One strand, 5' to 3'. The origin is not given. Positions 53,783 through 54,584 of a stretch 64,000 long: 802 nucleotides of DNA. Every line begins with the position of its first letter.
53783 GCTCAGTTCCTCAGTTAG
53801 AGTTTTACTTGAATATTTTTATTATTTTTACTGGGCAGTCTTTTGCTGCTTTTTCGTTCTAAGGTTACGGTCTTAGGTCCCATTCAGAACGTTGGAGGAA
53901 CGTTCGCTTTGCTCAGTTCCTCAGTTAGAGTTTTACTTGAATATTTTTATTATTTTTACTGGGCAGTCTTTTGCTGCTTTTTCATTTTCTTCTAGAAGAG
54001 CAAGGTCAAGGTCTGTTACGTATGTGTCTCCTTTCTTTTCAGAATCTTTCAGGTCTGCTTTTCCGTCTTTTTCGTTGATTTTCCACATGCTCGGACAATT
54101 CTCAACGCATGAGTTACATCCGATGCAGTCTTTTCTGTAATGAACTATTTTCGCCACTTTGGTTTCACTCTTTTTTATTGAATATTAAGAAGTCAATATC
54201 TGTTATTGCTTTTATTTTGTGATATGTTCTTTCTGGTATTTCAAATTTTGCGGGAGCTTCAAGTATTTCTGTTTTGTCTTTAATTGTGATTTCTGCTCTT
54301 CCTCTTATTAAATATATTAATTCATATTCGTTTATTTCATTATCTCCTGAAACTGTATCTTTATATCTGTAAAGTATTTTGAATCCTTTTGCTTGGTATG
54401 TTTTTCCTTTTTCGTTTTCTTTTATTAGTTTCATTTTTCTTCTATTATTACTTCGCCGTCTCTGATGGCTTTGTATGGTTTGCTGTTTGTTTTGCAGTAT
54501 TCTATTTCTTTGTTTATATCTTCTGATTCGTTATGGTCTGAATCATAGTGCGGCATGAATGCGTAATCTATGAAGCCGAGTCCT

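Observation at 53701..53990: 118-bp tandem repeat (~2.4 copies) carrying a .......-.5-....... palindrome and overlapping the 3' end of the ferredoxin gene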

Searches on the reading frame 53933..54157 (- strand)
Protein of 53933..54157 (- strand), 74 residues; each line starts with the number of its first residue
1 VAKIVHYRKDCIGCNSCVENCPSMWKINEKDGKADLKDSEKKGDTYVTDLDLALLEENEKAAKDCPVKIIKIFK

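Call 15: search_protein_families(library=pfam, proteins=[window:53933-54157:-])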
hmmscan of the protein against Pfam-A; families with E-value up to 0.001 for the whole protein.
window:53933-54157:- (74 aa): 10 families
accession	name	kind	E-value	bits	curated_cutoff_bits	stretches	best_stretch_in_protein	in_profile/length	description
PF13459.11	Fer4_15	-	4.8e-11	43.6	22.4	1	8-72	5-66/66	4Fe-4S single cluster domain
PF13370.11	Fer4_13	-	2e-09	38.5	24.5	1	10-71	5-57/58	4Fe-4S single cluster domain of Ferredoxin I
PF13237.11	Fer4_10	-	3.9e-05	23.9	25.5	1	4-37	2-22/53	4Fe-4S dicluster domain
PF00037.32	Fer4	-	0.00012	22.2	21.1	1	8-22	5-19/24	4Fe-4S binding domain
PF14697.11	Fer4_21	-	0.00015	22.2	35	1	7-23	37-53/59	4Fe-4S dicluster domain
PF12797.12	Fer4_2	-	0.00019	21.6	24.5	1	3-23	2-22/22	4Fe-4S binding domain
PF12838.12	Fer4_7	-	0.0002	22.2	27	1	11-67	2-50/52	4Fe-4S dicluster domain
PF13183.11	Fer4_8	-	0.00052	20.9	27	1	10-65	4-54/68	4Fe-4S dicluster domain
PF13534.11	Fer4_17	-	0.00084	20.3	22.2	0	11-30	2-21/61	4Fe-4S dicluster domain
PF13187.11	Fer4_9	-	0.00088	19.7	27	0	10-35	1-26/52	4Fe-4S dicluster domain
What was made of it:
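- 53933..54157 (-): Ferredoxin gene (74 aa, GTG start, single [4Fe-4S] cluster type). Its last 51 nt (53933-53983, 'tail A') are the first copy of the repeated gene end. Pfam Fer4_15 4.8e-11 and Fer4_13 2e-9 (call 15).
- Checked: The repeat overlaps the last 16-17 codons plus stop of the ferredoxin gene (53933-54157, minus strand; Fer4_15/Fer4_13, call 15), not 'about 20'.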

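Call 16: find_encoding_contigs(protein=window:53933-54157:-, flank=5000, max_places=10)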
Protein window:53933-54157:- (74 aa): no gene with exactly this product is on record in the collection.

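Call 21: find_homologous_proteins(query=window:53933-54157:-, max_evalue=1e-10)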
Query window:53933-54157:- (74 aa): 28 proteins with E <= 1e-10 among 31 candidates.
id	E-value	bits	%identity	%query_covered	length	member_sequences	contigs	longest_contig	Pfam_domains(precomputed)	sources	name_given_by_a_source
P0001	4.3e-43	162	100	100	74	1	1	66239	PF13459.12,PF13370.12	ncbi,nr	ncbi:ferredoxin [Candidatus Woesearchaeota archaeon]|nr:ferredoxin [Candidatus Woesearchaeota archae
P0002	2.3e-39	150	92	100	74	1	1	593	PF13459.12,PF13370.12,PF13187.12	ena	-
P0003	2.4e-39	150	92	100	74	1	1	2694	PF13459.12,PF13370.12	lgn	-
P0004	3.6e-33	130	79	97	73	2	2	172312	PF13459.12,PF13237.12,PF13370.12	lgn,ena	-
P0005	4.9e-32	127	78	97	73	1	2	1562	PF13459.12,PF13370.12,PF13187.12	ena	-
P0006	1.7e-31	125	78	100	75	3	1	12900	PF13459.12,PF13237.12,PF13370.12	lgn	-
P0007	1.9e-30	122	79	97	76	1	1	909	PF13459.12,PF13237.12,PF13370.12,PF13187.12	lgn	-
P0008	5.0e-29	117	72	100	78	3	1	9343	PF00037.33,PF13459.12,PF13237.12,PF13370.12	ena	-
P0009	4.1e-25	105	58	100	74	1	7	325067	PF13459.12,PF13370.12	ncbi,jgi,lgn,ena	-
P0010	5.8e-24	101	67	97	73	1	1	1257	PF13459.12,PF13370.12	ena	-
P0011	9.6e-23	97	64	100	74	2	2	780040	PF13459.12,PF13370.12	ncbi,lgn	-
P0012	1.1e-22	97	58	99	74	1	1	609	PF13459.12,PF13370.12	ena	-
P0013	1.8e-22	96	65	100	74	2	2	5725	PF13459.12,PF13370.12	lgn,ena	-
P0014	4.3e-22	95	58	97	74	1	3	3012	PF13459.12,PF13370.12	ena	-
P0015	9.2e-22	94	60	99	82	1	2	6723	PF13459.12,PF13370.12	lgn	-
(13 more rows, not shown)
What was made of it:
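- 53933..54157 (-): 100% identical to an NCBI 'Candidatus Woesearchaeota archaeon' ferredoxin, P0001 (call 21).
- The window probably comes from a metagenome-assembled genome: its proteins match NCBI 'Candidatus Woesearchaeota archaeon' entries on a 66,239-bp contig (call 21).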

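Call 22: find_encoding_contigs(protein=P0001, flank=3000, max_places=10)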
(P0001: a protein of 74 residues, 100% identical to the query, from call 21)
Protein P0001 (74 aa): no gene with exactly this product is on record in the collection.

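Call 23: find_encoding_contigs(protein=P0003, flank=3000, max_places=10)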
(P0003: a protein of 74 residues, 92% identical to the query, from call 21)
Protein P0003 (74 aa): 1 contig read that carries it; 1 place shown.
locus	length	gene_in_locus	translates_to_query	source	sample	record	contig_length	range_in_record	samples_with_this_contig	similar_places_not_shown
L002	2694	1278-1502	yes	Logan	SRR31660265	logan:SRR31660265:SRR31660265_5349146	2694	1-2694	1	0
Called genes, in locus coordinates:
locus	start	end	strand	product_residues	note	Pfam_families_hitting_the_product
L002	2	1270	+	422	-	?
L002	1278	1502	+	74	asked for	PF13459:Fer4_15, PF13370:Fer4_13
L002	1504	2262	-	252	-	PF08538:DUF1749 (faint), PF01738:DLH (faint), PF02129:Peptidase_S15 (faint), PF00561:Abhydrolase_1, PF12146:Hydrolase_4, PF12697:Abhydrolase_6, PF00326:Peptidase_S9, PF08840:BAAT_C (weak), +1 more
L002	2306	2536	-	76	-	-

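Call 24: find_encoding_contigs(protein=P0004, flank=3000, max_places=10)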
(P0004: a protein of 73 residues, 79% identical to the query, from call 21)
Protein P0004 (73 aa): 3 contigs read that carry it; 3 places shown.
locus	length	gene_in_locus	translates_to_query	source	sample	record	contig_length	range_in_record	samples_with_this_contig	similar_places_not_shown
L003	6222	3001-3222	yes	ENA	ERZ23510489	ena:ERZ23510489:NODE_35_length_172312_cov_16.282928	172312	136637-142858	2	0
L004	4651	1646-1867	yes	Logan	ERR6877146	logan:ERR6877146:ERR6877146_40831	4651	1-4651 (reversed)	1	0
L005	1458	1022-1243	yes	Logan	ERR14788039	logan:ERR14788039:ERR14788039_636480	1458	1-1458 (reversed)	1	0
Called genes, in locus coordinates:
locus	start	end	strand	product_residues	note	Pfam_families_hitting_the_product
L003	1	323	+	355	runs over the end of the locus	PF26514:DUF8173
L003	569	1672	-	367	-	PF13385:Laminin_G_3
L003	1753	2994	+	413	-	PF01136:Peptidase_U32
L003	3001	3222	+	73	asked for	PF13237:Fer4_10 (faint), PF13459:Fer4_15, PF13370:Fer4_13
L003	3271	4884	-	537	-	PF00873:ACR_tran, PF02355:SecD_SecF_C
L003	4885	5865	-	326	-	PF02355:SecD_SecF_C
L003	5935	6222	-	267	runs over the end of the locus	PF00590:TP_methylase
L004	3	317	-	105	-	?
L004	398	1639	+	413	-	PF01136:Peptidase_U32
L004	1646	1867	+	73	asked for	PF13237:Fer4_10 (faint), PF13459:Fer4_15, PF13370:Fer4_13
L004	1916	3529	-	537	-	PF00873:ACR_tran, PF02355:SecD_SecF_C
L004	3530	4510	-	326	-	PF02355:SecD_SecF_C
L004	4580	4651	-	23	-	?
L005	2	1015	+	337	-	?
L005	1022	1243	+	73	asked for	PF13237:Fer4_10 (faint), PF13459:Fer4_15, PF13370:Fer4_13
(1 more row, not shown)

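Call 35: find_encoding_contigs(protein=P0002, flank=3000, max_places=10)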
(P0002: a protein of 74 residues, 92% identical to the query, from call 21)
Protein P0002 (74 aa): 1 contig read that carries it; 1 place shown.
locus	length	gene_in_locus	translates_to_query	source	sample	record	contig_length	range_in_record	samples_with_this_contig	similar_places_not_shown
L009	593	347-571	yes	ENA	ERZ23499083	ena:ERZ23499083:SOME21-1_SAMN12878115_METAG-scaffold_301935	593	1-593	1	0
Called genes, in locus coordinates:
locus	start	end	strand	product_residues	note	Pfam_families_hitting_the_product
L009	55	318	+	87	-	-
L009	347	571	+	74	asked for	PF13187:Fer4_9 (faint), PF13459:Fer4_15, PF13370:Fer4_13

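Call 36: find_encoding_contigs(protein=P0006, flank=3000, max_places=10)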
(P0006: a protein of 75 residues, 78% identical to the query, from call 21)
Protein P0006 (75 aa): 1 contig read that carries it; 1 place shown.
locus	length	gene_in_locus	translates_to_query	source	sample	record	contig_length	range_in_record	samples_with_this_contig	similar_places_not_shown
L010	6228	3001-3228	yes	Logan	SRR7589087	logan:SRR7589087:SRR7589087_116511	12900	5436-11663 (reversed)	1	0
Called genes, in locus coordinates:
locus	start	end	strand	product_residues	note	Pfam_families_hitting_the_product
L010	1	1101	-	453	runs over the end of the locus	-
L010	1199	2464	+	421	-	PF01136:Peptidase_U32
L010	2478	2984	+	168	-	PF01230:HIT (weak)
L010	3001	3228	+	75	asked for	PF13237:Fer4_10 (faint), PF13459:Fer4_15, PF13370:Fer4_13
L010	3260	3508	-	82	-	-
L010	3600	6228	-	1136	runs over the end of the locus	PF22352:K319L-like_PKD, PF16586:DUF5060, PF13204:Apiosidase, PF12904:Collagen_bind_2 (weak)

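Call 47: find_encoding_contigs(protein=P0005, flank=2500, max_places=10)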
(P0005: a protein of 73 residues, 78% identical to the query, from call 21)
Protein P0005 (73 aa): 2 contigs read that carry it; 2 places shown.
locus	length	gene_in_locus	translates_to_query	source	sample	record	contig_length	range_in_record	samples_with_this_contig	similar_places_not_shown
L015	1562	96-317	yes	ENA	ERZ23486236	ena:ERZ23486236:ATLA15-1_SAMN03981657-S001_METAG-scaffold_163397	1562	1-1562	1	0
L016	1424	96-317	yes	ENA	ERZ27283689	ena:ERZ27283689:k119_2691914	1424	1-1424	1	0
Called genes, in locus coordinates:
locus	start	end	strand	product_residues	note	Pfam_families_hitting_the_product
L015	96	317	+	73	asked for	PF13187:Fer4_9 (faint), PF13459:Fer4_15, PF13370:Fer4_13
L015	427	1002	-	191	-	-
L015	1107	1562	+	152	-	?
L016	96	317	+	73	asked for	PF13187:Fer4_9 (faint), PF13459:Fer4_15, PF13370:Fer4_13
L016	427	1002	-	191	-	-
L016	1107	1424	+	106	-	?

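Call 48: find_encoding_contigs(protein=P0008, flank=2500, max_places=10)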
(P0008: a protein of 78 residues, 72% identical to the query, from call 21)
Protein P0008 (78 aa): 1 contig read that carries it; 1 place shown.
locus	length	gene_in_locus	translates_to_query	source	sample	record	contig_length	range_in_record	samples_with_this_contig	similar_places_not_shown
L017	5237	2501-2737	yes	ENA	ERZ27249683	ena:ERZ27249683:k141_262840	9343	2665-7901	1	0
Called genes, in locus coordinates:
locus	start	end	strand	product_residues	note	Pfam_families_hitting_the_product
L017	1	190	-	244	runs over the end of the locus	PF01925:TauE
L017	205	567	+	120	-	-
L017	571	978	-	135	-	PF01850:PIN (weak)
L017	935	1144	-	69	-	PF02697:VAPB_antitox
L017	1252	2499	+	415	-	PF01136:Peptidase_U32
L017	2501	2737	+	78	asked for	PF00037:Fer4 (faint), PF13237:Fer4_10 (weak), PF13459:Fer4_15, PF13370:Fer4_13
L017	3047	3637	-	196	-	PF09968:DUF2202 (faint)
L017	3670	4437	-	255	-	PF01061:ABC2_membrane, PF12698:ABC2_membrane_3 (weak)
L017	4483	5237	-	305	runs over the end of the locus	PF00005:ABC_tran, PF13304:AAA_21 (weak), PF02702:KdpD (faint)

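Call 67: find_related_loci(query=P0005, collection=viral_contigs, flank=1500)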
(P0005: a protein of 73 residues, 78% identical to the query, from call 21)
Query P0005 (73 aa) in viral_contigs; peptide patterns used: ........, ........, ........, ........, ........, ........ (x = any residue, [..] = any of these).
15 stretches matched a pattern, but none encodes a relative of the query by tblastn (E <= 1e-3).

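Call 84: find_encoding_contigs(protein=P0011, flank=2500, max_places=10)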
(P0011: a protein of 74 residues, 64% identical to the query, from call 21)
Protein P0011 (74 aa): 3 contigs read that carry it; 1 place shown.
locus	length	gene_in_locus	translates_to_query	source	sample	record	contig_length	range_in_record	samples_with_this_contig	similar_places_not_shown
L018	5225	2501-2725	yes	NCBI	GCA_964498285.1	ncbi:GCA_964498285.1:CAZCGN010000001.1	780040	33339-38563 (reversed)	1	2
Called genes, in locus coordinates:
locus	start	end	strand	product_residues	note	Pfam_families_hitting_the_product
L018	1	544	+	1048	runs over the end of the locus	PF00133:tRNA-synt_1, PF01921:tRNA-synt_1f (faint), PF09334:tRNA-synt_1g, PF01406:tRNA-synt_1e, PF08264:Anticodon_1, PF19302:DUF5915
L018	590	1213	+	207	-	-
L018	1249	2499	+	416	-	PF01136:Peptidase_U32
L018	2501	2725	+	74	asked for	PF13459:Fer4_15, PF13370:Fer4_13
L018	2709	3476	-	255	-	PF01978:TrmB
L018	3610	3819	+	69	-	-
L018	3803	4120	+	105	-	-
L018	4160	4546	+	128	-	-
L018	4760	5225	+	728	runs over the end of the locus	PF08915:tRNA-Thr_ED, PF00587:tRNA-synt_2b, PF03129:HGTP_anticodon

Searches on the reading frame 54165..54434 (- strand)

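Call 15: search_protein_families(library=pfam, proteins=[window:54165-54434:-])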
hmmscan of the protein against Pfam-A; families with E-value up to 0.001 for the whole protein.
window:54165-54434:- (89 aa): 1 family
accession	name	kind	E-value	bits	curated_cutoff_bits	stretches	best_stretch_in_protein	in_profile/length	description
PF07883.17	Cupin_2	-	0.00019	21.5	27.2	1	35-79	18-61/70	Cupin domain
